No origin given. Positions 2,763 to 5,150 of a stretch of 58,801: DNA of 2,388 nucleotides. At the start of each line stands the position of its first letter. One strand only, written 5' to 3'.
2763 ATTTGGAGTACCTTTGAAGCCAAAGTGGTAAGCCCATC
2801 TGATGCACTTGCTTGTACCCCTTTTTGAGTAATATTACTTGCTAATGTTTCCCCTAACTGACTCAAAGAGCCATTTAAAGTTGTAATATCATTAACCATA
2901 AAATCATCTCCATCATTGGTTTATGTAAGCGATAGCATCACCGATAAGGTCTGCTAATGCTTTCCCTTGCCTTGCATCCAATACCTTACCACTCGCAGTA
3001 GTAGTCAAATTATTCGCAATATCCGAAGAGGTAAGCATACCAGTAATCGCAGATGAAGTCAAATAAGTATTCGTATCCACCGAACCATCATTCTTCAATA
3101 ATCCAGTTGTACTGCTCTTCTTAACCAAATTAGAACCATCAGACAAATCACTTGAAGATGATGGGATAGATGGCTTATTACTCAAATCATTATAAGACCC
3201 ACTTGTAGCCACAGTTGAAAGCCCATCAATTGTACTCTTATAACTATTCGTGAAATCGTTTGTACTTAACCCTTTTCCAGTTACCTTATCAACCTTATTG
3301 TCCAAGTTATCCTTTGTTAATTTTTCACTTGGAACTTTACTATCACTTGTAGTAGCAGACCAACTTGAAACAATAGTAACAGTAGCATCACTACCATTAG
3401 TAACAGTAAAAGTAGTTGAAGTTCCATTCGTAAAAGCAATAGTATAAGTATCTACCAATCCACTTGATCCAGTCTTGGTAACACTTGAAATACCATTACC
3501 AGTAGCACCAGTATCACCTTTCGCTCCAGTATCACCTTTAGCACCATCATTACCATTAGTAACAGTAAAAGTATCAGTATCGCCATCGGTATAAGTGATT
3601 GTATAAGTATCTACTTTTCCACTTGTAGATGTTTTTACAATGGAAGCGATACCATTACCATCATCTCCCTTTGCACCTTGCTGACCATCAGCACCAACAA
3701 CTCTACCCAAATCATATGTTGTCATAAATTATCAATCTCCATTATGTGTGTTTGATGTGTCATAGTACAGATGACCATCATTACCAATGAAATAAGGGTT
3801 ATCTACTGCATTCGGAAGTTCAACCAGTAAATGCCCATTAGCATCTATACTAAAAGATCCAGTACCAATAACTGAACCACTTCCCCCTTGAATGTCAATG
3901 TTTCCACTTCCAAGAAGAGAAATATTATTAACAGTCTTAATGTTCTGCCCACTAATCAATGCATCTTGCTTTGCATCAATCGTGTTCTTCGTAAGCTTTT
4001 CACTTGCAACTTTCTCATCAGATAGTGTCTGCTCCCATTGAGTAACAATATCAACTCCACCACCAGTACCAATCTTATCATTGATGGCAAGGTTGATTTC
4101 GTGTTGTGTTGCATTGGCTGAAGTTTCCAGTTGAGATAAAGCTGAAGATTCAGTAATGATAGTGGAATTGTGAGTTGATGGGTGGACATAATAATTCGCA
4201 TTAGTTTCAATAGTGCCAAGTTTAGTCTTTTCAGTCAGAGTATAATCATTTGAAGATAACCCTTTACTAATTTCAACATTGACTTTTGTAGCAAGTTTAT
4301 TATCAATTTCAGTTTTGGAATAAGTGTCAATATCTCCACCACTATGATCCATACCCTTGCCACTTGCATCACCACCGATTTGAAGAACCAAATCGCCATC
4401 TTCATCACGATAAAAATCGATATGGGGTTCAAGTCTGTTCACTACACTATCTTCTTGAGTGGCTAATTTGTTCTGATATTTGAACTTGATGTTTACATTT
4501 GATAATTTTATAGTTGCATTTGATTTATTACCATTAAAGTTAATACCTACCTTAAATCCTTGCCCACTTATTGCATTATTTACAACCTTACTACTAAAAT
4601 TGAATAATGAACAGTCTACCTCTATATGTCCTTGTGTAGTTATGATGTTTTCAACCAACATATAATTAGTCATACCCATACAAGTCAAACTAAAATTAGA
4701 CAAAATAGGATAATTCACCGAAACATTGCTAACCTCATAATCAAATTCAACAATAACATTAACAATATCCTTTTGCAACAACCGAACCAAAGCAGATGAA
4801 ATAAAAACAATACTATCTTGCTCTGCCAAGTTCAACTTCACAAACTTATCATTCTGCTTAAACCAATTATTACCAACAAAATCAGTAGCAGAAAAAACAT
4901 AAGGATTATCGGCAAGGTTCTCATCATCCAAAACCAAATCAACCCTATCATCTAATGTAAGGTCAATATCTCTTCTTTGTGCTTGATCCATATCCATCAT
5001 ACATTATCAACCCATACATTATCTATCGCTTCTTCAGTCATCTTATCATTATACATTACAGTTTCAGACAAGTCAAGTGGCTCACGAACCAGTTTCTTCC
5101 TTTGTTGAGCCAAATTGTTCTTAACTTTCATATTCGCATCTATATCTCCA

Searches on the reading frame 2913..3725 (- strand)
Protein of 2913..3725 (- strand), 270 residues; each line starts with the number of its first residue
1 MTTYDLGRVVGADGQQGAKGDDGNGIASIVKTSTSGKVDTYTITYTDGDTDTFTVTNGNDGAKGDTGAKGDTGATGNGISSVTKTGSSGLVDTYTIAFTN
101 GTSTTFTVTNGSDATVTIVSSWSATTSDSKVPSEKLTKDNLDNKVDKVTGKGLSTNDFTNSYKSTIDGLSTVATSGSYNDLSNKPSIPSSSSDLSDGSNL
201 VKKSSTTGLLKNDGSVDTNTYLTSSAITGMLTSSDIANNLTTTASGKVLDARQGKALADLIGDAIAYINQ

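Call 16: search_protein_families(library=pfam, proteins=[window:2913-3725:-], max_evalue=0.001)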
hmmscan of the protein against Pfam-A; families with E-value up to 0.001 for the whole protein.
window:2913-3725:- (270 aa): 1 family
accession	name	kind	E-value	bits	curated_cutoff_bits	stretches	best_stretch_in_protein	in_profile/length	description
PF22337.1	Phage_fiber_rpt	-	7.8e-06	25.9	27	1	236-264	1-29/34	Phage tail fiber repeats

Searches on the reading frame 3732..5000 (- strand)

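Call 10: search_protein_families(library=phrogs, proteins=[window:3732-5000:-], max_evalue=0.001)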
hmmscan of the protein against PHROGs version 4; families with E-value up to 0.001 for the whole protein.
window:3732-5000:- (422 aa): 2 families
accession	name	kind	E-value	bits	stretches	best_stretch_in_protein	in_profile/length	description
phrog_18608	-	unknown function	9.5e-12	45.9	1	230-368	198-330/416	-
phrog_16348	-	unknown function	4.8e-05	22.8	1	337-369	229-261/818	-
